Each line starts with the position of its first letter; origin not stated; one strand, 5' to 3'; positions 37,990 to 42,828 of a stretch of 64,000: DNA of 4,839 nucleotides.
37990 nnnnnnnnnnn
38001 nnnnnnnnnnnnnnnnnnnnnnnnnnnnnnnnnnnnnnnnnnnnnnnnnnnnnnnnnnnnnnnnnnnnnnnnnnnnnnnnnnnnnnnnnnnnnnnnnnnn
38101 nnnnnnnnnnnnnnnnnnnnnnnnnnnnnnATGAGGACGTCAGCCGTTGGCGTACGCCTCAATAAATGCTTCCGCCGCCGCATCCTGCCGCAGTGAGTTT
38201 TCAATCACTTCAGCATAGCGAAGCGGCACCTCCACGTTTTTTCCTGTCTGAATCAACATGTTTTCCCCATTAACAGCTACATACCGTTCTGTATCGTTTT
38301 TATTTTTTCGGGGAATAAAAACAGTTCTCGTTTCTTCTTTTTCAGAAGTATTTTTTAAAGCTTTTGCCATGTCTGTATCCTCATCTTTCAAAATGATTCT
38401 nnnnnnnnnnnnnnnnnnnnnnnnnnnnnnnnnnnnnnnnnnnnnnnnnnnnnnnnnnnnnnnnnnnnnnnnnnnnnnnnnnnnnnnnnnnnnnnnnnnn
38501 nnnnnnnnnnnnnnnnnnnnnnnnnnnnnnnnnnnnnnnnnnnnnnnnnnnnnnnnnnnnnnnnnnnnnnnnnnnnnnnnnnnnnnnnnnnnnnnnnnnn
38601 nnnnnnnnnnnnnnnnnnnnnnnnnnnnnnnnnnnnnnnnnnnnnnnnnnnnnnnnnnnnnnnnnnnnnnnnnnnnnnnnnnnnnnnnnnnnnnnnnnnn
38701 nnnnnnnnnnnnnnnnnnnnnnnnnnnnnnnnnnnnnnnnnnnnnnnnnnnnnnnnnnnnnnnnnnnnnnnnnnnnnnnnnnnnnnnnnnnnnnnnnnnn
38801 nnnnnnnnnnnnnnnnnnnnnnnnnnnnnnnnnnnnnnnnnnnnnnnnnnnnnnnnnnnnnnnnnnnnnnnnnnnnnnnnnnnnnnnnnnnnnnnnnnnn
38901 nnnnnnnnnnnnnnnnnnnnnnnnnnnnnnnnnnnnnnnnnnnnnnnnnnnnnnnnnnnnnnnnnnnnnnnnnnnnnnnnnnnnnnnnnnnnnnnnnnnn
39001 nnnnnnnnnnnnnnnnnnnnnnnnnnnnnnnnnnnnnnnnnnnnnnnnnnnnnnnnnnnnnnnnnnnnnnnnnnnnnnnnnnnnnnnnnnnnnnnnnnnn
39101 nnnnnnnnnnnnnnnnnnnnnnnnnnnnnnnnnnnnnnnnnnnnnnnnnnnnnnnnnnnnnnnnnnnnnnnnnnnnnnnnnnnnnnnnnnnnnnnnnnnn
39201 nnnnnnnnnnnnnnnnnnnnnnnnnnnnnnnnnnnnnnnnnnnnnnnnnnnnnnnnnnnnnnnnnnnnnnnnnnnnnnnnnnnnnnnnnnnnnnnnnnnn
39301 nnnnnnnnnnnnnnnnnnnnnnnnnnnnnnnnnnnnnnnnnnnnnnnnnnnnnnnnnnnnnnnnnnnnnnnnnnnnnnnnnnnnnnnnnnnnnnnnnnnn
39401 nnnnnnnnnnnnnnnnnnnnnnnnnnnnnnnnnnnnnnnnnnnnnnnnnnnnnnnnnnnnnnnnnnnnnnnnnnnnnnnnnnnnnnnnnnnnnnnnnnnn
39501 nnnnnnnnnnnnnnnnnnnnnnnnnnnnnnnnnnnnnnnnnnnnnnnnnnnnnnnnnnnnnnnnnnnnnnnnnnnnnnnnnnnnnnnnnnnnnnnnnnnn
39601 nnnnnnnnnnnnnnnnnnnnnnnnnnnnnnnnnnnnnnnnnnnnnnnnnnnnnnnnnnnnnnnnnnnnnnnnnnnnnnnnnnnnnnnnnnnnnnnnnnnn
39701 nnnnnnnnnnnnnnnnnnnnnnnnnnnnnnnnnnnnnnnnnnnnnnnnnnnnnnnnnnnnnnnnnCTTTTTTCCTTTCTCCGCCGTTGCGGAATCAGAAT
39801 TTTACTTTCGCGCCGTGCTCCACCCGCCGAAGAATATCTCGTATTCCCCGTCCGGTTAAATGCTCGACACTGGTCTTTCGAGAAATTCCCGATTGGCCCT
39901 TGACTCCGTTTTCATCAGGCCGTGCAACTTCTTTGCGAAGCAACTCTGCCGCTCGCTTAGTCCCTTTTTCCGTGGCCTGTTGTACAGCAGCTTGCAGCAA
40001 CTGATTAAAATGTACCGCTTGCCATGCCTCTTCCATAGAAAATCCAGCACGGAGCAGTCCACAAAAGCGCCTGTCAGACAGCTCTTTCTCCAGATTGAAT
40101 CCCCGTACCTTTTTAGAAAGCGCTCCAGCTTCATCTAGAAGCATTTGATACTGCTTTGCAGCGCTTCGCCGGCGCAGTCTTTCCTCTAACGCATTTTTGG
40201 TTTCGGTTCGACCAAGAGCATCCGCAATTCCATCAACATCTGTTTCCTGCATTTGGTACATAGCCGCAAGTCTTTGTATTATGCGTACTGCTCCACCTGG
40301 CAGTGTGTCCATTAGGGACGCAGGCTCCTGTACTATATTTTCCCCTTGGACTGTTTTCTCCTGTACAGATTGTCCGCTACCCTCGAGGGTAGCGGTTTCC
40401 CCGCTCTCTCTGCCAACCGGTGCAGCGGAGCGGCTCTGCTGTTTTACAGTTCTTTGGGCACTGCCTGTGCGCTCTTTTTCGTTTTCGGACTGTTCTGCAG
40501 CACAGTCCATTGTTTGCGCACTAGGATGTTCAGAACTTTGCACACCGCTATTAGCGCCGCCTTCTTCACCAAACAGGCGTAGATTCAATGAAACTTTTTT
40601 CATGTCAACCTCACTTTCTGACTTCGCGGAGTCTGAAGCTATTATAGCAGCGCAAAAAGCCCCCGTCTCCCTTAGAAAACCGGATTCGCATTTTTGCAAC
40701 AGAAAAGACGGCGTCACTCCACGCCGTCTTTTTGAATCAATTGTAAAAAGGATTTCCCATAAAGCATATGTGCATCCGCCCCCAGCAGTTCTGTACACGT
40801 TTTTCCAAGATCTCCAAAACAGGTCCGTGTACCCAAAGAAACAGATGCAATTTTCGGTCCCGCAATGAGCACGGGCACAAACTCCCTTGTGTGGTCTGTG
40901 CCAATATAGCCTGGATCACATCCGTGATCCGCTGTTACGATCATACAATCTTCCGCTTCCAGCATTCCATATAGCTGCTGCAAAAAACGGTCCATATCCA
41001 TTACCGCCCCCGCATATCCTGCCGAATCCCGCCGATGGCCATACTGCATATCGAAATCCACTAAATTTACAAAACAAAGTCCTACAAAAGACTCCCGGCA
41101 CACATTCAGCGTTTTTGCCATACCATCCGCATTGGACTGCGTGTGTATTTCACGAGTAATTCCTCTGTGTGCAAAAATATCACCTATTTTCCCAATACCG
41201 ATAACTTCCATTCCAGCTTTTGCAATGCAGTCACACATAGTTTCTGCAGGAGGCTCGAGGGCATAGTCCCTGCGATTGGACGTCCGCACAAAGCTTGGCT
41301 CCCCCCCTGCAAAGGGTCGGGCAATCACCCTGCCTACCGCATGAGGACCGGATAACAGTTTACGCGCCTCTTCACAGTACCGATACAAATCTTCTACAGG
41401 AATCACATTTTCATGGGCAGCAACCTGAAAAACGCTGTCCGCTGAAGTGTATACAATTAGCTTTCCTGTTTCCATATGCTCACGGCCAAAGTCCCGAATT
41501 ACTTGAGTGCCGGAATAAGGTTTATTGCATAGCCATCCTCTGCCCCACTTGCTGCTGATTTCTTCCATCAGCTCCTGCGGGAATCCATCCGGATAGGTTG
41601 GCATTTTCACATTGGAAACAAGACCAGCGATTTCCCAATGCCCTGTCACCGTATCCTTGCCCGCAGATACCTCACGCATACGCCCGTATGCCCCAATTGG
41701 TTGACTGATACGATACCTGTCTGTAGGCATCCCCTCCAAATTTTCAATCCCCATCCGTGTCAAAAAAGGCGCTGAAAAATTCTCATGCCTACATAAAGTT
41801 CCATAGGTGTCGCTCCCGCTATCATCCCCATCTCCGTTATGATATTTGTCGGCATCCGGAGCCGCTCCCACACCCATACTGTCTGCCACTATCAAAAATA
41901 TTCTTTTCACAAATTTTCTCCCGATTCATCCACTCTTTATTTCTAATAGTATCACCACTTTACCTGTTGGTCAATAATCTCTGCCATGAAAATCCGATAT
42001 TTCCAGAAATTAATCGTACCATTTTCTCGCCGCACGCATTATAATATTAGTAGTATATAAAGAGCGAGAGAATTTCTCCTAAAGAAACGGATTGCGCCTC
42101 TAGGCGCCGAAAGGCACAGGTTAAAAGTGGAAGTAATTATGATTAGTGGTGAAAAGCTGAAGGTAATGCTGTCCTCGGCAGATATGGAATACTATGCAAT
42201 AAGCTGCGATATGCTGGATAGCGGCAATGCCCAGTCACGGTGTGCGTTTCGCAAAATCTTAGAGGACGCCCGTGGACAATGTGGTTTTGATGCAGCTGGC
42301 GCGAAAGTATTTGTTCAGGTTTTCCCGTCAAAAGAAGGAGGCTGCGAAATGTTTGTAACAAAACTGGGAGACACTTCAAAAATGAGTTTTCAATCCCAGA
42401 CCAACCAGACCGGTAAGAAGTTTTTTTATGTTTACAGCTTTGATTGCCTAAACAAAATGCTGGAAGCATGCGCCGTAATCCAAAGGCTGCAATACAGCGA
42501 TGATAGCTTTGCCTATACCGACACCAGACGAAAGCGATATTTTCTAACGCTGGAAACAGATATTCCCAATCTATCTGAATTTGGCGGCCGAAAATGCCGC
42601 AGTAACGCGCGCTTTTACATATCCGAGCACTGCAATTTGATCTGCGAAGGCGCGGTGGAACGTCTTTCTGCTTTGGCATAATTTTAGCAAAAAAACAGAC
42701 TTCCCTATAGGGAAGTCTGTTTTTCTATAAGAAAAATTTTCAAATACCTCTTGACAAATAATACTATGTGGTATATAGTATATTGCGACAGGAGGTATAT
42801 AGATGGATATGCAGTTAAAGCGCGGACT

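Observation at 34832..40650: Intact phage head-type gene block with no packaging, portal, protease, integration, lysis or replication genes, wedged between deoB and mrnC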

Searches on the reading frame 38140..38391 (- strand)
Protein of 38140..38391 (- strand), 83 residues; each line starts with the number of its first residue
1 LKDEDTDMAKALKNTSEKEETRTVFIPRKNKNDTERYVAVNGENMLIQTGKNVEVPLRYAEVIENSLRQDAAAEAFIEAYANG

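Call 3: search_protein_families(library=pfam, proteins=[window:38140-38391:-], max_evalue=0.01)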
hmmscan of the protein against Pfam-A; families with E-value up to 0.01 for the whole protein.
window:38140-38391:- (83 aa): 0 families

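Call 4: search_protein_families(library=phrogs, proteins=[window:38140-38391:-], max_evalue=0.01)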
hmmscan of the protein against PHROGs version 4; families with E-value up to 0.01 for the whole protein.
window:38140-38391:- (83 aa): 1 family
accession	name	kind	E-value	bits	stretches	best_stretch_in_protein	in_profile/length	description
phrog_15239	-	unknown function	5.5e-10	40.1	1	23-79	26-83/96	-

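Call 72: search_protein_families(library=ncbifam, proteins=[window:38140-38370:-], max_evalue=0.01)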
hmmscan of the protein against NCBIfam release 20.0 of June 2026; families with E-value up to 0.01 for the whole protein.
window:38140-38370:- (76 aa): 0 families

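Call 97: search_protein_families(library=padloc, proteins=[window:38140-38370:-], max_evalue=0.001)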
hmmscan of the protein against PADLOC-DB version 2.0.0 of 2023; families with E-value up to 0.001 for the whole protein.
window:38140-38370:- (76 aa): 0 families

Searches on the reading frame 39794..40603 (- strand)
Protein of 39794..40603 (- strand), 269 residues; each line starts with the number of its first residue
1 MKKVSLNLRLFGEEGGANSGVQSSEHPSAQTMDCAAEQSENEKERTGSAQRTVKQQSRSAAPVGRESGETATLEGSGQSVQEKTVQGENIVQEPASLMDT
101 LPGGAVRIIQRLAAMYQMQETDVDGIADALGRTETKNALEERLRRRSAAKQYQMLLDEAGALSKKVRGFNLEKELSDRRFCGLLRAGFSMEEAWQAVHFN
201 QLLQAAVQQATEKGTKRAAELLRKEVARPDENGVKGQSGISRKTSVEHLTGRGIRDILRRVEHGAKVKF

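Call 3: search_protein_families(library=pfam, proteins=[window:39794-40603:-], max_evalue=0.01)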
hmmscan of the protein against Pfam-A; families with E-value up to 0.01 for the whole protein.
window:39794-40603:- (269 aa): 0 families

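Call 4: search_protein_families(library=phrogs, proteins=[window:39794-40603:-], max_evalue=0.01)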
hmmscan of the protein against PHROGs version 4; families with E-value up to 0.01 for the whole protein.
window:39794-40603:- (269 aa): 1 family
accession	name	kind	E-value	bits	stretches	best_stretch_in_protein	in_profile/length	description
phrog_13908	-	unknown function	1.8e-27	97.4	1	135-269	158-292/294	-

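Call 72: search_protein_families(library=ncbifam, proteins=[window:39794-40603:-], max_evalue=0.01)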
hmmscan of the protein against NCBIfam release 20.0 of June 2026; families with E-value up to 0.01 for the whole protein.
window:39794-40603:- (269 aa): 0 families

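Call 97: search_protein_families(library=padloc, proteins=[window:39794-40603:-], max_evalue=0.001)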
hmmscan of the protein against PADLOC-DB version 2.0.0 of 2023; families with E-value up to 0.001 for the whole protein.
window:39794-40603:- (269 aa): 0 families

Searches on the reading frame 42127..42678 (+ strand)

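Call 58: search_protein_families(library=pfam, proteins=[window:42127-42678:+], max_evalue=0.001)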
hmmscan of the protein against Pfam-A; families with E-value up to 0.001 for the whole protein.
window:42127-42678:+ (184 aa): 1 family
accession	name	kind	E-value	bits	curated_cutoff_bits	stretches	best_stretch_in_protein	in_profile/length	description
PF05389.17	MecA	-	3.5e-15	56.7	22.5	1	1-85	1-85/221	Negative regulator of genetic competence (MecA)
